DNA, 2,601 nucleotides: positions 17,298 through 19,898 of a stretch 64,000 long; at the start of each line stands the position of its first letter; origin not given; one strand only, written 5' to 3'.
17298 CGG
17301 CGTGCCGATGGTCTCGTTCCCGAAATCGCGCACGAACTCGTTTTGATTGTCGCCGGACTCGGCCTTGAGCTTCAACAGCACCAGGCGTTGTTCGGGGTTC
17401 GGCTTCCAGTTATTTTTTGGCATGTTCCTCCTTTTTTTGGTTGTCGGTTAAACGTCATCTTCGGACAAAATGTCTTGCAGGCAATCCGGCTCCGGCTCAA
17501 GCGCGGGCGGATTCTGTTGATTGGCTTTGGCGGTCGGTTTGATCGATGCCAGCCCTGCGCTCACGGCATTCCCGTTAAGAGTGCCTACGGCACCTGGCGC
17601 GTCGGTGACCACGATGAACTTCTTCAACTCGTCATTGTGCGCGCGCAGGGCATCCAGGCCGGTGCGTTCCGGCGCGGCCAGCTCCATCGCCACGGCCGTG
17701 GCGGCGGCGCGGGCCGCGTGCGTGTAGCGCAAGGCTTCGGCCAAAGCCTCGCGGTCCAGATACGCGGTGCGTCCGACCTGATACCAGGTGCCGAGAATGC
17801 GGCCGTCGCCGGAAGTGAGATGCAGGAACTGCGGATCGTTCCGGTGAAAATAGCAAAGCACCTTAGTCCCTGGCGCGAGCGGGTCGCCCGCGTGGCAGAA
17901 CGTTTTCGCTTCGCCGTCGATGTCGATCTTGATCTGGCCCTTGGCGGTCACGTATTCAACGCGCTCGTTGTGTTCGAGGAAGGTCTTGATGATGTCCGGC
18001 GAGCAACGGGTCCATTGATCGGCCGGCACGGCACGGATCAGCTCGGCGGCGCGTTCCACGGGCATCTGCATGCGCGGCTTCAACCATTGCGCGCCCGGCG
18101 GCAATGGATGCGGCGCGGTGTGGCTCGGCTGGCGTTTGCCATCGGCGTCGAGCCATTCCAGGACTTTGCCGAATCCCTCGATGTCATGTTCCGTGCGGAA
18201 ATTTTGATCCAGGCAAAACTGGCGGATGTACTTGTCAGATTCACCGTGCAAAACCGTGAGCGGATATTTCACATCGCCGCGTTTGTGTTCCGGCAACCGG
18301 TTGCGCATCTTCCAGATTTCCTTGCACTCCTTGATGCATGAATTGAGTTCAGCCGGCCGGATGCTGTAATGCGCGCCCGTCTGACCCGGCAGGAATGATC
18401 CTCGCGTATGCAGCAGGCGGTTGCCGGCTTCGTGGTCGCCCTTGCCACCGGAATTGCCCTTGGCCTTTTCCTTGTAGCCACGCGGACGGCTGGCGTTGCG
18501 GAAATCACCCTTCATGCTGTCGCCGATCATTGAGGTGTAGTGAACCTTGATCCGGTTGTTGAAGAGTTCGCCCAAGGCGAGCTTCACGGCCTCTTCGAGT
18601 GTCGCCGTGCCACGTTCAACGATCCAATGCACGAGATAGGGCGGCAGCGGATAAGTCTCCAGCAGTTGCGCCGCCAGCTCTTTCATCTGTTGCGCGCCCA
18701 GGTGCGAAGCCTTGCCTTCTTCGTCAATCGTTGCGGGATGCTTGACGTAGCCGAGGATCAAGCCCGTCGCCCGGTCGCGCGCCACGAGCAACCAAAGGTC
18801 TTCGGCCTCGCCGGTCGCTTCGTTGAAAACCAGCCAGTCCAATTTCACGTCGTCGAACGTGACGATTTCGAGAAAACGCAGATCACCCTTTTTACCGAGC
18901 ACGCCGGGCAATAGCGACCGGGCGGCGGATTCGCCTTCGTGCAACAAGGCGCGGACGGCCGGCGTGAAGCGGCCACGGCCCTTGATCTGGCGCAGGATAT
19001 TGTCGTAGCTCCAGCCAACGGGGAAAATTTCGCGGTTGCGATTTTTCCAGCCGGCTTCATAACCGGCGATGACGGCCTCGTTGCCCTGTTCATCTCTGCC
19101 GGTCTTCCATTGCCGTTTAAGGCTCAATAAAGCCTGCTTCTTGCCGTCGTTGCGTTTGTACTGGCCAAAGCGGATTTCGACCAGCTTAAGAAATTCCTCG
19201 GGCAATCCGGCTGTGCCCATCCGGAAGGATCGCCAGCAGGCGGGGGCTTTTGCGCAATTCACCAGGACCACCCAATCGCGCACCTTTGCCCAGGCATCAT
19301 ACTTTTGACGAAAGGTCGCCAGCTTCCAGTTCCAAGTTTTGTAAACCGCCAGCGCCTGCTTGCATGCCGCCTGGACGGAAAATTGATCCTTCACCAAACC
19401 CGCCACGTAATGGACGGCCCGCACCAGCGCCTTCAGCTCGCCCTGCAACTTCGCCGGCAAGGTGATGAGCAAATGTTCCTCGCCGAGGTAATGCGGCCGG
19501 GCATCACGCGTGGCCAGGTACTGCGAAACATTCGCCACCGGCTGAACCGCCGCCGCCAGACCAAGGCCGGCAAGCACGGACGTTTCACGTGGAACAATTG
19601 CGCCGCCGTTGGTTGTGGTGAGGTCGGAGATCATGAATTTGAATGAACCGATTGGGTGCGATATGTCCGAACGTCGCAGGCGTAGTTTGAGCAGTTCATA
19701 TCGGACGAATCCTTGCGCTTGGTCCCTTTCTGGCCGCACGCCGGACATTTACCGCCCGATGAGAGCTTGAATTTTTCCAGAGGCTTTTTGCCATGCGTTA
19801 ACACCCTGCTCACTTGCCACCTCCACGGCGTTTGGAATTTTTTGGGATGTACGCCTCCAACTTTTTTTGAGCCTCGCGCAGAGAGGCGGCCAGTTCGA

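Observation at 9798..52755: Complete Mu-like transposable prophage with mappable ends, end-site repeats and target-site duplication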

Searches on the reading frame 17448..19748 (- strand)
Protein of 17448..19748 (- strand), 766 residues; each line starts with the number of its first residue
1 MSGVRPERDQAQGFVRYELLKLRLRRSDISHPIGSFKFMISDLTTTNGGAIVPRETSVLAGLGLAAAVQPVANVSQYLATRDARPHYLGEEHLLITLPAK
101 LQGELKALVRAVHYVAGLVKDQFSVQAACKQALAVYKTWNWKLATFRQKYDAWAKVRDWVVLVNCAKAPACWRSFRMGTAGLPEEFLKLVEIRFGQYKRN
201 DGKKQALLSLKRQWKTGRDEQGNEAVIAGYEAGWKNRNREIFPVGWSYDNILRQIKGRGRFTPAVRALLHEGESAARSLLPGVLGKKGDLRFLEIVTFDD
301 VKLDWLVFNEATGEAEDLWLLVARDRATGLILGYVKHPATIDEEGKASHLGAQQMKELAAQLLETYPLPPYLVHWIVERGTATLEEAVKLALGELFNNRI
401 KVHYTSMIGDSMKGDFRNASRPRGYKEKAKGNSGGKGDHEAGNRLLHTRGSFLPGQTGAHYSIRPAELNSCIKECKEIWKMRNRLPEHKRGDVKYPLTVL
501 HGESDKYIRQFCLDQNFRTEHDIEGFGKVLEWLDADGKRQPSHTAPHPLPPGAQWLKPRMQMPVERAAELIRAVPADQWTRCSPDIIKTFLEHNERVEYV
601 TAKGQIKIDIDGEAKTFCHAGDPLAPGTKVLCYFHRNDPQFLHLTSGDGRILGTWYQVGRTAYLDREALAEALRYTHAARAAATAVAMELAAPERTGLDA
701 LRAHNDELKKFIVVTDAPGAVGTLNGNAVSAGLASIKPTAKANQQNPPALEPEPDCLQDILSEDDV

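Call 10: search_protein_families(library=pfam, proteins=[window:17448-19748:-], max_evalue=0.01)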
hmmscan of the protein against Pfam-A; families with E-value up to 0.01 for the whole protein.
window:17448-19748:- (766 aa): 0 families

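Call 12: search_protein_families(library=phrogs, proteins=[window:17448-19748:-], max_evalue=0.01)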
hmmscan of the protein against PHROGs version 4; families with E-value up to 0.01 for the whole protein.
window:17448-19748:- (766 aa): 1 family
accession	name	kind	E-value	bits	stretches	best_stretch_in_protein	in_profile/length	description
phrog_310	-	integration and excision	1.4e-09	38.4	1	97-334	99-317/696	transposase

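Call 16: search_solved_structures(query=window:17448-19748:-, max_evalue=10, show_alignments=2)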
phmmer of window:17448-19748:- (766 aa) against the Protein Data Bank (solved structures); distinct sequences matched with E-value up to 10: 0.

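Call 17: find_homologous_proteins(query=window:17448-19748:-, max_evalue=0.001)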
Query window:17448-19748:- (766 aa): 106 proteins with E <= 0.001 among 8000 candidates.
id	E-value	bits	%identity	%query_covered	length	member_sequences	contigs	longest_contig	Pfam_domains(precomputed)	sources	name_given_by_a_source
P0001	0.0e+0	1696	100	95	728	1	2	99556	-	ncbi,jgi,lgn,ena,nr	ncbi:MAG TPA: hypothetical protein VK742_20285 [Candidatus Sulfotelmatobacter sp.]|jgi:hypothetical 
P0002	0.0e+0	1243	74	94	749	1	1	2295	-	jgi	jgi:hypothetical protein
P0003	0.0e+0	1083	68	92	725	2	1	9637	-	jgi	jgi:hypothetical protein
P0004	0.0e+0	1052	65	94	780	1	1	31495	-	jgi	jgi:hypothetical protein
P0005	5.6e-288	975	63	91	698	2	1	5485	-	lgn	-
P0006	3.9e-265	900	58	92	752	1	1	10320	-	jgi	jgi:hypothetical protein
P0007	2.2e-263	894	59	95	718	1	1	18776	-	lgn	-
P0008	3.8e-262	890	60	91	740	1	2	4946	-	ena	-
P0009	1.4e-261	888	57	95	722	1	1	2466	-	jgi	jgi:hypothetical protein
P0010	2.0e-260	884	58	94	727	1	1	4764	-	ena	-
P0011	3.1e-260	884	58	95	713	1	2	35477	-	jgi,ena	jgi:hypothetical protein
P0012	8.1e-260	882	58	95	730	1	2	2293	-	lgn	-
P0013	9.8e-255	866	58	91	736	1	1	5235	-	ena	-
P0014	3.9e-253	860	57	95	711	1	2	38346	-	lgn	-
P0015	7.3e-253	859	56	95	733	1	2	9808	-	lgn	-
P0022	8.8e-249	846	57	92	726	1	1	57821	-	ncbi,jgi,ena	jgi:hypothetical protein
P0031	2.0e-243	828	57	91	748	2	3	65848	-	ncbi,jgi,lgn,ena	jgi:hypothetical protein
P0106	7.0e-31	125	28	69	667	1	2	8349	-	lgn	-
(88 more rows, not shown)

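Call 19: search_solved_structures(query=A1, max_evalue=10, show_alignments=3)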
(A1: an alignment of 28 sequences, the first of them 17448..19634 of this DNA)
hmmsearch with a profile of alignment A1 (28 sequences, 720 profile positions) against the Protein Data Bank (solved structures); distinct sequences matched with E-value up to 10: 1.
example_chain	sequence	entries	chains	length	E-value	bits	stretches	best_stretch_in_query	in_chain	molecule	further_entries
3n4x_A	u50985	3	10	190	0.25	12.7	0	401-470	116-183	Monopolin complex subunit CSM1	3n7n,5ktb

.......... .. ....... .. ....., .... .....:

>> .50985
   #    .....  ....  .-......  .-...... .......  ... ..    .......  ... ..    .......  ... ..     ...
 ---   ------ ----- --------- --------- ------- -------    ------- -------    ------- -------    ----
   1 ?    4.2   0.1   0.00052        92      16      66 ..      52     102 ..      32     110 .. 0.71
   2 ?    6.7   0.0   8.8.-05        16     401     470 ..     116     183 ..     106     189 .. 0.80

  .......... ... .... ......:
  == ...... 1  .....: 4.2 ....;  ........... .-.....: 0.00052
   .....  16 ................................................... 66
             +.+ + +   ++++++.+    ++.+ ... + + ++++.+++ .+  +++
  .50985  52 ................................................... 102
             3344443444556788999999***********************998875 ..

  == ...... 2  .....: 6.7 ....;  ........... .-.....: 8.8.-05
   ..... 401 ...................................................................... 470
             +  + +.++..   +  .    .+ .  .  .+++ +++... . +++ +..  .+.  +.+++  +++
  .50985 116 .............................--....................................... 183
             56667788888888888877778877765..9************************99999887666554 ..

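Call 24: find_encoding_contigs(protein=P0001, flank=10000, max_places=6)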
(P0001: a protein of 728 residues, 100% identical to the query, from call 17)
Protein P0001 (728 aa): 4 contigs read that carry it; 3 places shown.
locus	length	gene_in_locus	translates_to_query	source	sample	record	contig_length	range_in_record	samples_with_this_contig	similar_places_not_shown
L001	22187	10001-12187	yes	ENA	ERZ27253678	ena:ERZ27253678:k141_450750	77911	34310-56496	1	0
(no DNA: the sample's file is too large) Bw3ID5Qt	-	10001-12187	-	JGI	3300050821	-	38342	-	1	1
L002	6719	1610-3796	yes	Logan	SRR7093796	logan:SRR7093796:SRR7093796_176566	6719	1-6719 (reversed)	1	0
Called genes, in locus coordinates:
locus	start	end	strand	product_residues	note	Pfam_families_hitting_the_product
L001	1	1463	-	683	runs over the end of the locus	PF05876:GpA_ATPase (weak)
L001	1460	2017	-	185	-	-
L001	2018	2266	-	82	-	-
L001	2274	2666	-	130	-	-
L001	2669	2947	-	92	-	-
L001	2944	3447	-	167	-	-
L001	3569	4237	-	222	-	-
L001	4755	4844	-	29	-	-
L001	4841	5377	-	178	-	-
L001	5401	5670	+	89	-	-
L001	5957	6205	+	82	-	-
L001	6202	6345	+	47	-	-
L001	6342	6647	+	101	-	-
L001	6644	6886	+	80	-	-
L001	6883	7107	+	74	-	-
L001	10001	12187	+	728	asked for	-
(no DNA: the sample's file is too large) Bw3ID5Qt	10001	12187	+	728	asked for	-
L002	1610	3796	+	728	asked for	-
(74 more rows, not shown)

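Call 26: predict_structure(alignment_id=A1)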
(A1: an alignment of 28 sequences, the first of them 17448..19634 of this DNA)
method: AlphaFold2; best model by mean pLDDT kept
length: 728 residues; sequences in the alignment: 28
mean_pLDDT: 74.6   pTM: 0.49
mean pLDDT of the five models: 74.6, 73.1, 73.1, 70.2, 64.4
residues with pLDDT >= 90: 138; 70-90: 362; 50-70: 123; < 50: 105
segments of 3 or more residues with pLDDT < 50: 1-28, 242-246, 368-399, 673-689, 713-716, 725-728
pLDDT, mean of each block of 10 residues (from residue 1): 33 33 44 83 88 90 91 94 92 92 90 92 84 67 78 80 80 91 89 85 83 78 63 59 52 89 87 90 90 92 80 86 91 87 74 79 71 41 41 43 66 80 69 89 90 86 88 90 81 85 82 85 90 88 80 78 87 83 80 78 75 77 56 54 49 56 68 47 41 56 61 49 47
secondary structure, 60 per line:
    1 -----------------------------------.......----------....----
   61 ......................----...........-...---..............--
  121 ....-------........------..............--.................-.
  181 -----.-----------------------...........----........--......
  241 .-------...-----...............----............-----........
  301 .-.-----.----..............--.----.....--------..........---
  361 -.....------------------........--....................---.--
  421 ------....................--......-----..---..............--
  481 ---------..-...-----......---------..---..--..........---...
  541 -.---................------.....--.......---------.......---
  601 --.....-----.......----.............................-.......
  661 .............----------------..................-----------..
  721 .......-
elements in order (helices of 4 or more, strands of 3 or more residues): H36-42 H53-56 H61-82 H87-97 H105-118 H121-124 H132-139 H146-159 H162-178 H210-220 H225-232 H235-241 E257-271 E276-287 E293-301 H314-327 E335-339 H348-357 E362-366 H385-392 H395-414 H427-446 H449-454 H465-478 E493-495 E501-503 H525-534 H546-554 E555-561 E568-572 E575-581 E591-597 E603-607 E613-619 H624-652 H654-673 H690-707 H719-727

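Call 28: find_encoding_contigs(protein=P0031, flank=10000, max_places=3)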
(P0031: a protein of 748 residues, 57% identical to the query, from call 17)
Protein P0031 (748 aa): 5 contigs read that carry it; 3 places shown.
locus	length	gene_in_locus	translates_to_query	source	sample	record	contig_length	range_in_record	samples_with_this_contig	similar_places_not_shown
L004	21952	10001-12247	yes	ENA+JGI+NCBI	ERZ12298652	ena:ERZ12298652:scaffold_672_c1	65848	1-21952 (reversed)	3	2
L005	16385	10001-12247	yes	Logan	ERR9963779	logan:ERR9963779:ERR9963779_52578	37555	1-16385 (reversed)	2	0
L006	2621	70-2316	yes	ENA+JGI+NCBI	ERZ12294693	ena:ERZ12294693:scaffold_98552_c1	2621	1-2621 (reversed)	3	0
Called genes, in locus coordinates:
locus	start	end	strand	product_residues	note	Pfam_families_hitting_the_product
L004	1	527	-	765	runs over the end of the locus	PF04860:Phage_portal, PF04233:Phage_Mu_F (weak)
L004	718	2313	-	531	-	-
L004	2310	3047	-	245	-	-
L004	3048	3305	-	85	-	-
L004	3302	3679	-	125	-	-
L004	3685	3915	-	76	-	-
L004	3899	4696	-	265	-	PF01764:Lipase_3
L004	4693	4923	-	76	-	-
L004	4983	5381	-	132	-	-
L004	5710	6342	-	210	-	-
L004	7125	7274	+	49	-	PF04860:Phage_portal (weak)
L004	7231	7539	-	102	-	-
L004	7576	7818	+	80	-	-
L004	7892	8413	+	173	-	-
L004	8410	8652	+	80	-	-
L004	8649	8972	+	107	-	-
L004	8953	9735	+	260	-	-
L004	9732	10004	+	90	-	-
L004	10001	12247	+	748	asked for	-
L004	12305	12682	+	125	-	-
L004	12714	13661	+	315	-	PF13401:AAA_22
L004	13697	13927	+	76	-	-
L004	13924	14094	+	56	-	-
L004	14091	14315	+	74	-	-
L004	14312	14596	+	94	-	-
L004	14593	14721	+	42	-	-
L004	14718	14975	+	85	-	-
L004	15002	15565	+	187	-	-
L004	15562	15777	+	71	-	-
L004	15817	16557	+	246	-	-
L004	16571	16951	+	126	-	-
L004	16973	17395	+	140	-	-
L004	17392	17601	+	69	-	-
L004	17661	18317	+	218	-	-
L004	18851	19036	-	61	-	-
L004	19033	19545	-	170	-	-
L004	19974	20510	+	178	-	PF01252:Peptidase_A8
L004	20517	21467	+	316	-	PF01479:S4, PF00849:PseudoU_synth_2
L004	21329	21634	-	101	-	-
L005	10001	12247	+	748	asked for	-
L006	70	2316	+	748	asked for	-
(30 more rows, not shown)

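Call 29: fold_search(model_id=the predicted structure, library=pdb)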
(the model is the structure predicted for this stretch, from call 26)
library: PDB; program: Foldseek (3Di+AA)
matches with E <= 10: 695; with E <= 0.001: 22
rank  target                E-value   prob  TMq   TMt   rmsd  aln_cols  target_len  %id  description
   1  4fcy_A                1.4e-14  1.00  0.25  0.39  21.8       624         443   11  Crystal structure of the bacteriophage Mu transpososome (released 2012-11-07)
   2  4fcy_B                1.4e-13  1.00  0.20  0.29  15.0       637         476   13  Crystal structure of the bacteriophage Mu transpososome (released 2012-11-07)
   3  8rdu_R                1.3e-09  1.00  0.27  0.36  21.1       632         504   13  Conformational Landscape of the Type V-K CRISPR-associated TransposonIntegration Assembly CAST V-K composite map (released 2024-06-19)
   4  8aa5_AP1              2.0e-09  1.00  0.26  0.40  22.6       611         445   12  Cryo-EM structure of the strand transfer complex of the TnsB transposase (type V-K CRISPR-associated transposon) (released 2022-10-19)
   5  1bcm_B                3.0e-09  1.00  0.22  0.48  11.2       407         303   12  BACTERIOPHAGE MU TRANSPOSASE CORE DOMAIN WITH 2 MONOMERS PER ASYMMETRIC UNIT (released 1995-10-15)
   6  1bcm_A                3.2e-09  1.00  0.21  0.48  12.8       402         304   12  BACTERIOPHAGE MU TRANSPOSASE CORE DOMAIN WITH 2 MONOMERS PER ASYMMETRIC UNIT (released 1995-10-15)
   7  7svw_B                3.7e-09  1.00  0.26  0.39  22.6       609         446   11  Strand-transfer complex of TnsB from ShCAST (released 2022-08-10)
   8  1bco                  5.1e-09  1.00  0.20  0.46  12.0       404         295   12  BACTERIOPHAGE MU TRANSPOSASE CORE DOMAIN (released 1995-10-15)
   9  8ea3_X                3.0e-08  1.00  0.26  0.35  21.0       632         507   13  V-K CAST Transpososome from Scytonema hofmanni, major configuration (released 2022-11-30)
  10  8ea3_W                3.5e-08  1.00  0.27  0.37  22.7       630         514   12  V-K CAST Transpososome from Scytonema hofmanni, major configuration (released 2022-11-30)
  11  8rdu_S                4.1e-08  1.00  0.26  0.36  20.4       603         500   12  Conformational Landscape of the Type V-K CRISPR-associated TransposonIntegration Assembly CAST V-K composite map (released 2024-06-19)
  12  9bw1_M                9.0e-08  1.00  0.26  0.25  19.5       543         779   11  TnsABCD-DNA transpososome (released 2024-10-16)
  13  9bw1_O                1.0e-07  1.00  0.23  0.44  23.5       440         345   12  TnsABCD-DNA transpososome (released 2024-10-16)
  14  8ea3_Z                1.3e-07  1.00  0.19  0.43  25.2       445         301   12  V-K CAST Transpososome from Scytonema hofmanni, major configuration (released 2022-11-30)
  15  7svw_A                1.5e-07  1.00  0.20  0.46  13.5       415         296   12  Strand-transfer complex of TnsB from ShCAST (released 2022-08-10)
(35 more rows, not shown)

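Call 34: find_related_loci(query=A1, collection=genome_contigs, flank=10000)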
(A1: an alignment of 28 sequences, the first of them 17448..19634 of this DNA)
Query A1 (728 aa) in genome_contigs; peptide patterns used: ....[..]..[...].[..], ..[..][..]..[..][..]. (x = any residue, [..] = any of these).
42 stretches matched a pattern; 8 encode a relative of the query (tblastn E <= 1e-3); 8 distinct loci.
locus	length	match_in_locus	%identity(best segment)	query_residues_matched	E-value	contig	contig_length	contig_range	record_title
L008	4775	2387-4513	56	1-723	0e+0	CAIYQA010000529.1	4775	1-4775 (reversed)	MAG: uncultured Spartobacteria bacterium isolate MJ-time_bin-8667 genome assembly, contig: bin-8667:529/532, whole genom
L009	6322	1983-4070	55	1-728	0e+0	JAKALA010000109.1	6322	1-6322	MAG: bacterium isolate WY5.bin105 NODE_23918_length_6322_cov_2.744471, whole genome shotgun sequence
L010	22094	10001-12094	55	26-707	0e+0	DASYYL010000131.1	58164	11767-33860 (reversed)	MAG TPA_asm: Verrucomicrobiia bacterium isolate SMAG_U6334 k141_283616, whole genome shotgun sequence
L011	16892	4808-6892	48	27-719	0e+0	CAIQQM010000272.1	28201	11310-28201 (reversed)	MAG: uncultured Verrucomicrobia bacterium isolate AlinenSediments_bin-4991 genome assembly, contig: bin-4991:272/312, wh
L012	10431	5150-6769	28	133-667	2e-40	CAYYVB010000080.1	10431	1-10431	MAG TPA_asm: uncultured Opitutaceae bacterium isolate binchicken_co276_45 genome assembly, contig: NODE_5452_length_1043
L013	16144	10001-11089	29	107-488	2e-32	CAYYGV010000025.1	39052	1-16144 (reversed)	MAG TPA_asm: uncultured Opitutaceae bacterium isolate SRP262948_co1_81 genome assembly, contig: NODE_958_length_39052_co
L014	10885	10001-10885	29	145-448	2e-23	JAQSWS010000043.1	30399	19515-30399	MAG: Rariglobus sp. isolate C_No_T20_C_bin.92 scaffold_947, whole genome shotgun sequence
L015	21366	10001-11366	37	205-667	1e-24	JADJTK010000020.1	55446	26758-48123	MAG: Opitutaceae bacterium isolate Hirt_18-Q3-R61-65_BAT3C.235 tig00018275-10-556660, whole genome shotgun sequence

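Call 42: find_related_loci(query=A1, collection=viral_contigs, flank=10000)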
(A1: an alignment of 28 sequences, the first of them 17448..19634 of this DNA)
Query A1 (728 aa) in viral_contigs; peptide patterns used: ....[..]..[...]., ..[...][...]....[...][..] (x = any residue, [..] = any of these).
52 stretches matched a pattern; 14 encode a relative of the query (tblastn E <= 1e-3); 14 distinct loci.
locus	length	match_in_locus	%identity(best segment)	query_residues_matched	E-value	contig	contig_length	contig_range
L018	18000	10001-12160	65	3-723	0e+0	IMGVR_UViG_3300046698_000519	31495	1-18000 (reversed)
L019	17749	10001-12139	58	1-728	0e+0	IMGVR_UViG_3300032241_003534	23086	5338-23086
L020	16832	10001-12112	57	1-703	0e+0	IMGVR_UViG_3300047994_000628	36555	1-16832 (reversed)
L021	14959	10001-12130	56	1-723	0e+0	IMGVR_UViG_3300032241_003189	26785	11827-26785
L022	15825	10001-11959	55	30-699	0e+0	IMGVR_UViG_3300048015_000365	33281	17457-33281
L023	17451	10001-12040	57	12-707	0e+0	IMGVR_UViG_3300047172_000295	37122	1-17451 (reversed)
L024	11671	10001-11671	54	1-566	0e+0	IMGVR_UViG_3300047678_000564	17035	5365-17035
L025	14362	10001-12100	46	13-715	0e+0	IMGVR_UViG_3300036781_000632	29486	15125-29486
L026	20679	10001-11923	45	30-670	2e-168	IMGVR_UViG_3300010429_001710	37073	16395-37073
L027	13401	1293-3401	40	2-707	2e-153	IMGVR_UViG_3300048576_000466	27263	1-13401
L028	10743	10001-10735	62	1-246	5e-88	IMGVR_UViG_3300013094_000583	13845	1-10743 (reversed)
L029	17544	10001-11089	28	107-488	4e-29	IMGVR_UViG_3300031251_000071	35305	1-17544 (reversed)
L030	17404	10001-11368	31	205-667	4e-28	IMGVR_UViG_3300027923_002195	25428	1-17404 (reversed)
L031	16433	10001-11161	27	145-538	6e-28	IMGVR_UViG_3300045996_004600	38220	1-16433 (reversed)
